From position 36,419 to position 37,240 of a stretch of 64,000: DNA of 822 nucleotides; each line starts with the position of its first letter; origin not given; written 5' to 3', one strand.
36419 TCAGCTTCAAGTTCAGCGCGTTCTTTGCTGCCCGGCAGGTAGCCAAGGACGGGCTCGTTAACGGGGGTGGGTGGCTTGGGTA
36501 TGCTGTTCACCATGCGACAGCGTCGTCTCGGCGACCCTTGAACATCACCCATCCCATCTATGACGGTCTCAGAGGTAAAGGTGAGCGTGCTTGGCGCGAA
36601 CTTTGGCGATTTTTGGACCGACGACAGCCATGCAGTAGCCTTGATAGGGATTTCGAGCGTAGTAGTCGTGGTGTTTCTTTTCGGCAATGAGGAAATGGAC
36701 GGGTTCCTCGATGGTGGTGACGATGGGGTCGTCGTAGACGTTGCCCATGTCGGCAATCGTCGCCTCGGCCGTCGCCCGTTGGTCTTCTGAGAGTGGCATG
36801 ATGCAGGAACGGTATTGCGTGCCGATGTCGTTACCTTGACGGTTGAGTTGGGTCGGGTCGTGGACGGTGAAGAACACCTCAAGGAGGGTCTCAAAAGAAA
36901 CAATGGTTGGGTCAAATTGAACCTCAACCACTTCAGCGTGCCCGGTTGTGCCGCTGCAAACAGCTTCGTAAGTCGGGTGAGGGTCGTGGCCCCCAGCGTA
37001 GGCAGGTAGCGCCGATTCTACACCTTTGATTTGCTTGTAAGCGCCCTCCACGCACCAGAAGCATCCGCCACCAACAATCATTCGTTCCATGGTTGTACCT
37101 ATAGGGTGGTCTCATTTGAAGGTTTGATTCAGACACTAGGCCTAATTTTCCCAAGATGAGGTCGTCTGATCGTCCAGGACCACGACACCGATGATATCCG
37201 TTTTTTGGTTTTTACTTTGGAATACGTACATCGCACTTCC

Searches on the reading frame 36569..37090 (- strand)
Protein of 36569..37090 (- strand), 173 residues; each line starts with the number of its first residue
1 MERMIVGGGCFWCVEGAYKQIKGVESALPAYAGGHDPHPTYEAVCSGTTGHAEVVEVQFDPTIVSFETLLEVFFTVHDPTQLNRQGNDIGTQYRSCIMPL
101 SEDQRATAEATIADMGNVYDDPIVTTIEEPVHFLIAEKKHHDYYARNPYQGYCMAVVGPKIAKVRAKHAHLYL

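Call 5: search_protein_families(library=pfam, proteins=[window:36569-37090:-], max_evalue=0.1)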
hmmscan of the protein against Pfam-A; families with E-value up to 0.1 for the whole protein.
window:36569-37090:- (173 aa): 1 family
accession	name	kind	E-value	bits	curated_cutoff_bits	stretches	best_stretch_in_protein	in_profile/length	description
PF01625.27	PMSR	-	2.9e-57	193.6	23.7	1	4-153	2-152/153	Peptide methionine sulfoxide reductase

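Call 10: find_encoding_contigs(protein=window:36569-37090:-, flank=10000, max_places=10)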
Protein window:36569-37090:- (173 aa): 22 contigs read that carry it; 10 places shown.
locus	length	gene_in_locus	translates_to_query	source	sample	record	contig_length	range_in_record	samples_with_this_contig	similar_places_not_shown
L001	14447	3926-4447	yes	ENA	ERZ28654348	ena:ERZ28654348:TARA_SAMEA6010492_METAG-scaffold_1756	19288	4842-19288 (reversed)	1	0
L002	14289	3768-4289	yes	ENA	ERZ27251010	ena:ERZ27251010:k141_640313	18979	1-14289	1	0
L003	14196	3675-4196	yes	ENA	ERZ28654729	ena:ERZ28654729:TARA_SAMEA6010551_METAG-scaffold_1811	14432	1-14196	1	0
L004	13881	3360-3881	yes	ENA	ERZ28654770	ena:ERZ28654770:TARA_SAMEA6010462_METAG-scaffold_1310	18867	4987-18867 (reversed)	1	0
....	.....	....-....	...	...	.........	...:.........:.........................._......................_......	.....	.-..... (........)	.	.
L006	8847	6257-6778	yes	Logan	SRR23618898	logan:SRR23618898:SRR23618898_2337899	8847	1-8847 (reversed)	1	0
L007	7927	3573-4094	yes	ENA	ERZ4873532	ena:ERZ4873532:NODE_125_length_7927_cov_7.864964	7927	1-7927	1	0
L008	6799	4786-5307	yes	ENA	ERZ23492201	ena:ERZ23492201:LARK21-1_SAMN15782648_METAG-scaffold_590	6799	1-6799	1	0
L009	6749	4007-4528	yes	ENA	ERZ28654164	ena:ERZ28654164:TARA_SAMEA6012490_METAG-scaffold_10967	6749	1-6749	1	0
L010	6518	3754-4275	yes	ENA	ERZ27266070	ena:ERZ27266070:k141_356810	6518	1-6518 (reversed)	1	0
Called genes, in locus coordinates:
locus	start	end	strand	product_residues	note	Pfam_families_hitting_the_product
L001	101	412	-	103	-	-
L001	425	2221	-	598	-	PF14240:YHYH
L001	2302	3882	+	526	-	PF00875:DNA_photolyase, PF03441:FAD_binding_7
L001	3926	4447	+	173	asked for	PF01625:PMSR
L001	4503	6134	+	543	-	PF00171:Aldedh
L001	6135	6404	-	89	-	-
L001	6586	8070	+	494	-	PF13367:PrsW-protease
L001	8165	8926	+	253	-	PF01940:DUF92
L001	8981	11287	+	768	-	-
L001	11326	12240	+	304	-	-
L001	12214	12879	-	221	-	PF00121:TIM, PF05690:ThiG (weak), PF01070:FMN_dh (weak)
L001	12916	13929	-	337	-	PF00483:NTP_transferase, PF12804:NTP_transf_3, PF24894:Hexapep_GlmU, PF25084:LbH_EIF2B, PF25087:GMPPB_C (weak)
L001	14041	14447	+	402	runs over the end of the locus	PF08442:ATP-grasp_2, PF13549:ATP-grasp_5 (faint), PF24948:Citrate_synth_N, PF00549:Ligase_CoA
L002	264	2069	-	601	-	PF14240:YHYH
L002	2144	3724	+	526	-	PF00875:DNA_photolyase, PF03441:FAD_binding_7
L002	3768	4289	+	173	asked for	PF01625:PMSR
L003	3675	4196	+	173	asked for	PF01625:PMSR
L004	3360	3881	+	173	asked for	PF01625:PMSR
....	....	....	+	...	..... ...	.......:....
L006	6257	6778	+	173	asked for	PF01625:PMSR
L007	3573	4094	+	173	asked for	PF01625:PMSR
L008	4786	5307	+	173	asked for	PF01625:PMSR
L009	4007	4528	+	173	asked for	PF01625:PMSR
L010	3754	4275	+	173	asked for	PF01625:PMSR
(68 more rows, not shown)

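Call 100: find_related_loci(query=window:36569-37090:-, collection=metagenome_contigs, flank=10000)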
Query window:36569-37090:- (173 aa) in metagenome_contigs; peptide patterns used: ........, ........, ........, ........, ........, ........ (x = any residue, [..] = any of these).
600 stretches matched a pattern (row limit reached: there are more); 598 encode a relative of the query (tblastn E <= 1e-3); the best 80 are kept; 80 distinct loci.
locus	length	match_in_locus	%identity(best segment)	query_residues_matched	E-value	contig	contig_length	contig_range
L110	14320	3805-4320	91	1-172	5e-110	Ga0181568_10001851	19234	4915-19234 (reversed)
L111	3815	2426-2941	90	1-172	6e-110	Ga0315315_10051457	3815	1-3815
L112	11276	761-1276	67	1-172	3e-82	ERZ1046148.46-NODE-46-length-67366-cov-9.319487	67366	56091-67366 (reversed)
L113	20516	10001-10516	66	1-172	7e-81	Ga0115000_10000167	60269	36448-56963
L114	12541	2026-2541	67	1-172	8e-81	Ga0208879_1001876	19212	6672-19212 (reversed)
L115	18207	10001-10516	62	1-172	1e-73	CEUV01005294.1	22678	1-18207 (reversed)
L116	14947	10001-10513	59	1-169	3e-69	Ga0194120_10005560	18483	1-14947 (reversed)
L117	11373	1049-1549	56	5-169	2e-64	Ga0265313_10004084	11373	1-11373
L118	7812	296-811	58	1-172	3e-64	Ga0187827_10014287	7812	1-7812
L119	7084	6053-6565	58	2-172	3e-64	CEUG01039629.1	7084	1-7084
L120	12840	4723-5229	57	3-169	6e-64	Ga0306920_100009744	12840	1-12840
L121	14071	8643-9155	58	2-172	6e-64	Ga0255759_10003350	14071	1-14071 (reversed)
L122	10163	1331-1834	57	2-169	2e-63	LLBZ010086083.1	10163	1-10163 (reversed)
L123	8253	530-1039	55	2-169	7e-63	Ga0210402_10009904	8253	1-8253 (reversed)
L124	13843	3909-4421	54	2-170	6e-63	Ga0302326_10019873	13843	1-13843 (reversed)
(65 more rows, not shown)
